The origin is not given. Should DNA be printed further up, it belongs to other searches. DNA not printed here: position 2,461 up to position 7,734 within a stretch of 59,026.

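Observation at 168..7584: Fibre-like giant proteins carry canonical Sec signal peptides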

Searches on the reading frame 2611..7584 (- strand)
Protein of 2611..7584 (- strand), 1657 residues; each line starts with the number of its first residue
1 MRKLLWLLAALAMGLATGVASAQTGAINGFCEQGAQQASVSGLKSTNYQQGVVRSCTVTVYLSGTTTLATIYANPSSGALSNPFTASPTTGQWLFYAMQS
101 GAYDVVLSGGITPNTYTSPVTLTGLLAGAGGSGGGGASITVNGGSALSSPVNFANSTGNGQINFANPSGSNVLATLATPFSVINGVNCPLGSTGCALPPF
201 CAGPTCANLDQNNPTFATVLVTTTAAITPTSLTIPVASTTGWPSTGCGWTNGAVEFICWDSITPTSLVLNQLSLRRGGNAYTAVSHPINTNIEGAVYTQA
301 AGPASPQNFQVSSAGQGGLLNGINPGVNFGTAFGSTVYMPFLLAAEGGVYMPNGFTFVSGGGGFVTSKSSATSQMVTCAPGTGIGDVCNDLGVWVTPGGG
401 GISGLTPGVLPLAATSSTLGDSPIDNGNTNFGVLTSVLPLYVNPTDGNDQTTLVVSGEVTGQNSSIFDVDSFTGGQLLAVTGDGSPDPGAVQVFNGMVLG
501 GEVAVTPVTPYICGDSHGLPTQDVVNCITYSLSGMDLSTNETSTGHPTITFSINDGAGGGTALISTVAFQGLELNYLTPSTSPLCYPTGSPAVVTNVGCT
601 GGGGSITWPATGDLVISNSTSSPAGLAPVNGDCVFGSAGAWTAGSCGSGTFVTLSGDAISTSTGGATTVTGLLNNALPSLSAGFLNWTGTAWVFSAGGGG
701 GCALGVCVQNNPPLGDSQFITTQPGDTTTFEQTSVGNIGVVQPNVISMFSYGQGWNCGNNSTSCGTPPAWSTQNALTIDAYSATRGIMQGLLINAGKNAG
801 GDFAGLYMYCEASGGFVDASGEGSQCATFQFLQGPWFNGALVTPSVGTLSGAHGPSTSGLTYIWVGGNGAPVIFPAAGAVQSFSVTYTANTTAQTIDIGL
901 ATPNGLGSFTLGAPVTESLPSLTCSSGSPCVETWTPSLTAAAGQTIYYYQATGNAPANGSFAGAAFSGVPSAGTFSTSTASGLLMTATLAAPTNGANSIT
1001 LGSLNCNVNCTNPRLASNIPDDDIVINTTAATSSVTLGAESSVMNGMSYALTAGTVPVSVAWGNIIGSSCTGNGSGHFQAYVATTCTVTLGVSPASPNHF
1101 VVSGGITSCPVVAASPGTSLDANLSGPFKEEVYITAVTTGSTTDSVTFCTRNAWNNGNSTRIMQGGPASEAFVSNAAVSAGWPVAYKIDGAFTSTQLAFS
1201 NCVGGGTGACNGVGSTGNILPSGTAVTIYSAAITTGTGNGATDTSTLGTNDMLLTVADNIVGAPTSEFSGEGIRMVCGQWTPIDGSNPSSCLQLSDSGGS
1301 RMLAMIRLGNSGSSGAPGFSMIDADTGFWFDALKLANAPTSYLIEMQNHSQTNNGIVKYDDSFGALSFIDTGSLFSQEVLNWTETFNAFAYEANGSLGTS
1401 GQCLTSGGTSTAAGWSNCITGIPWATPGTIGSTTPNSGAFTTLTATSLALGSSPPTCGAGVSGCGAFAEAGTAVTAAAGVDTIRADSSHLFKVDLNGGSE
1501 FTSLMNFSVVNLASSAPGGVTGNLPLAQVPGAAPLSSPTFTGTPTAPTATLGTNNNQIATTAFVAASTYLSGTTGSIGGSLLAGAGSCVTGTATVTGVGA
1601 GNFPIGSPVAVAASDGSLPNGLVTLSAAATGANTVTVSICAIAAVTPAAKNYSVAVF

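Call 3: search_protein_families(library=pfam, proteins=[window:2611-7584:-], max_evalue=0.01)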
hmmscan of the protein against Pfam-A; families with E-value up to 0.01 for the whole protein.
window:2611-7584:- (1657 aa): 0 families

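Call 4: search_protein_families(library=phrogs, proteins=[window:2611-7584:-], max_evalue=0.01)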
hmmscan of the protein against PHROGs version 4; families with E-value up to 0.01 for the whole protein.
window:2611-7584:- (1657 aa): 3 families
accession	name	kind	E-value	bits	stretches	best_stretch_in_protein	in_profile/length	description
phrog_2631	-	tail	2.5e-10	40.6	1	1412-1566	258-379/644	tail fiber protein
phrog_7032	-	tail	2.8e-09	36.7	1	1531-1566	249-284/866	tail fiber protein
phrog_3100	-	tail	0.0004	21.8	1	1532-1638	79-143/382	tail fiber protein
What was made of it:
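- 2611..7584 (-): Gene for the 1657-aa tail spike/fibre protein. Layout: signal peptide, anchor domain, poly-Gly linker, long Cys-paired body, C-terminal tail-fibre module. PHROG tail-fibre hits at aa 1412-1638 (call 4).
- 2887..2994 (-): Tail-fibre motif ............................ (aa 1531-1566). phrog_7032 aa 1531-1566, E=2.8e-9; phrog_2631 E=2.5e-10 (call 4).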

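Call 12: search_dna_similar(query=window:2611-7584:-, collection=phages, mode=protein, max_rows=25)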
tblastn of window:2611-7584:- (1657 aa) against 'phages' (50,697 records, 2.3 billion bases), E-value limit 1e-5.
Records with a match: 2; places in all: 2; records where one place covers at least 80% of the query: 0.
Best place of each record, by identity: <60% 2.
By first word of the organism name: Tunturiibacter 2.
By host as written in the record: Tunturiibacter psychrotolerans X5P2 2.
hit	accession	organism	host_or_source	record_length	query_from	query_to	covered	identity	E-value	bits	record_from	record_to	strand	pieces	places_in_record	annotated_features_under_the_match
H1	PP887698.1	Tunturiibacter phage Tunturi_1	Tunturiibacter psychrotolerans X5P2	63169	28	115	5%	51.1%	7e-13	81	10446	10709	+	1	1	hypothetical protein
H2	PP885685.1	Tunturiibacter phage Tunturi_2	Tunturiibacter psychrotolerans X5P2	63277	28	115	5%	51.1%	9e-13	80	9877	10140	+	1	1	hypothetical protein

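Call 13: get_annotated_region(hit=H1, flank=12000)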
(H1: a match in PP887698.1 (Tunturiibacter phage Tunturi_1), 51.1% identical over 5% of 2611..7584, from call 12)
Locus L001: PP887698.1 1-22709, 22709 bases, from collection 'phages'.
description: Tunturiibacter phage Tunturi_1, complete genome.
organism: Tunturiibacter phage Tunturi_1 (NCBI taxid 3366613)
taxonomy: Viruses
host: Tunturiibacter psychrotolerans X5P2; source: soil; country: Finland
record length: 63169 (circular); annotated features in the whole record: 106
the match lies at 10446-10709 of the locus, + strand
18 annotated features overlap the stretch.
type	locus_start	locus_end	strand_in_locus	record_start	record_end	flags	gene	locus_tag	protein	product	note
CDS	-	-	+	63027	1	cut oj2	-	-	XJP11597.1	hypothetical protein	ORF106; gp106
CDS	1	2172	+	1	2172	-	-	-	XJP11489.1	terminase large subunit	ORF1; gp1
CDS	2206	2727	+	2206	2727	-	-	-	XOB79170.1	hypothetical protein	ORF2; gp2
CDS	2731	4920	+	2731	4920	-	-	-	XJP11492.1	portal protein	ORF3; gp3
CDS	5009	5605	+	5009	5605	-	-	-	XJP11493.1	HNH endonuclease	ORF4; gp4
CDS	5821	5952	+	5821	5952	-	-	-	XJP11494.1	hypothetical protein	ORF5; gp5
CDS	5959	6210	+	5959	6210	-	-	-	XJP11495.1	hypothetical protein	ORF6; gp6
CDS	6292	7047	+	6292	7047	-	-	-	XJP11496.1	hypothetical protein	ORF7; gp7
CDS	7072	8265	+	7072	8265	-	-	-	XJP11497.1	major head protein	ORF8; gp8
CDS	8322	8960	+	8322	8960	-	-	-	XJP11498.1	head scaffolding protein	ORF9; gp9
CDS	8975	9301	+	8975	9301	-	-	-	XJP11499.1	hypothetical protein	ORF10; gp10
CDS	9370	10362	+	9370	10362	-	-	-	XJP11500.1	tail protein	ORF11; gp11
CDS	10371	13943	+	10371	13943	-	-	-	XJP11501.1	hypothetical protein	ORF12; gp12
CDS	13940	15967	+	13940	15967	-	-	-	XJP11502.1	hypothetical protein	ORF13; gp13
CDS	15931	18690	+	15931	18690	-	-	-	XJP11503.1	tail spike protein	ORF14; gp14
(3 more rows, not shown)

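Call 22: find_homologous_proteins(query=window:2611-7584:-, max_evalue=0.00001)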
Query window:2611-7584:- (1657 aa): 38 proteins with E <= 0.00001 among 8000 candidates.
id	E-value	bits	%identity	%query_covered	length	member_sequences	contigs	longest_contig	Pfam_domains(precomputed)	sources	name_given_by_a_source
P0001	0.0e+0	3589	100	100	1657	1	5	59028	-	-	-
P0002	0.0e+0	2221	74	88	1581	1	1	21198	-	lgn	-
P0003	0.0e+0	1656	60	79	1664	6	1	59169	-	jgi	-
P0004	4.2e-229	782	52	44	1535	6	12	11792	-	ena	-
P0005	4.3e-224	765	54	39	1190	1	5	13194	-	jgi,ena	-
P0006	6.8e-216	738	49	45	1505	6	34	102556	-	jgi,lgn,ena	-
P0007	1.3e-196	674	45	44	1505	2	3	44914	-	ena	-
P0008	1.0e-175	605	55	21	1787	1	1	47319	-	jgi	jgi:hypothetical protein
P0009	3.1e-123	431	50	19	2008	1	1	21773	-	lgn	-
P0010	1.3e-46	177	32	25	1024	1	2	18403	-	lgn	-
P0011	2.5e-41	159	56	9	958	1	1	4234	-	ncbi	-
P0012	4.4e-36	142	57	7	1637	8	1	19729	-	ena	-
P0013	3.9e-35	139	66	7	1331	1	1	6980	-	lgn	-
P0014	2.2e-34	137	53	7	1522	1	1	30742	-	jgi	jgi:hypothetical protein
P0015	1.2e-33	134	59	8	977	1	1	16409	-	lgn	-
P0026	1.3e-27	114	55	8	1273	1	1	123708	-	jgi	jgi:hypothetical protein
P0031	4.8e-26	109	59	8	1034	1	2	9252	-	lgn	-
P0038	1.0e-21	95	49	8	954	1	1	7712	-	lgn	-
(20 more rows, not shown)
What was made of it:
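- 2611..7584 (-): Homologues P0001-P0038 (call 22).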

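Call 25: find_encoding_contigs(protein=P0026, flank=10000, max_places=2)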
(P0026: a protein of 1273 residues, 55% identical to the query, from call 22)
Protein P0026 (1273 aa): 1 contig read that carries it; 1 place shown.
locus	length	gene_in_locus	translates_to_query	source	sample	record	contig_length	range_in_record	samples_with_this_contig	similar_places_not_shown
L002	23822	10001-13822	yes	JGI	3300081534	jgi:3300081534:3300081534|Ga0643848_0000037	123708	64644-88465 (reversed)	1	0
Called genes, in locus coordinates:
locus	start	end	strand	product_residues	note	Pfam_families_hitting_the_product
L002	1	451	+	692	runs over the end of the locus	-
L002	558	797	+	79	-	-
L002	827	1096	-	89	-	-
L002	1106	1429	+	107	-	-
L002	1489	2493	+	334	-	-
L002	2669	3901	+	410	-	-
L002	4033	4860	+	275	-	-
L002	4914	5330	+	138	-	-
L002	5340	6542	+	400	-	-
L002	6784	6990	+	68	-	-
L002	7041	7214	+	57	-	-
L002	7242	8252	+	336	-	-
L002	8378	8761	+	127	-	-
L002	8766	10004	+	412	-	-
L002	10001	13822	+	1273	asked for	-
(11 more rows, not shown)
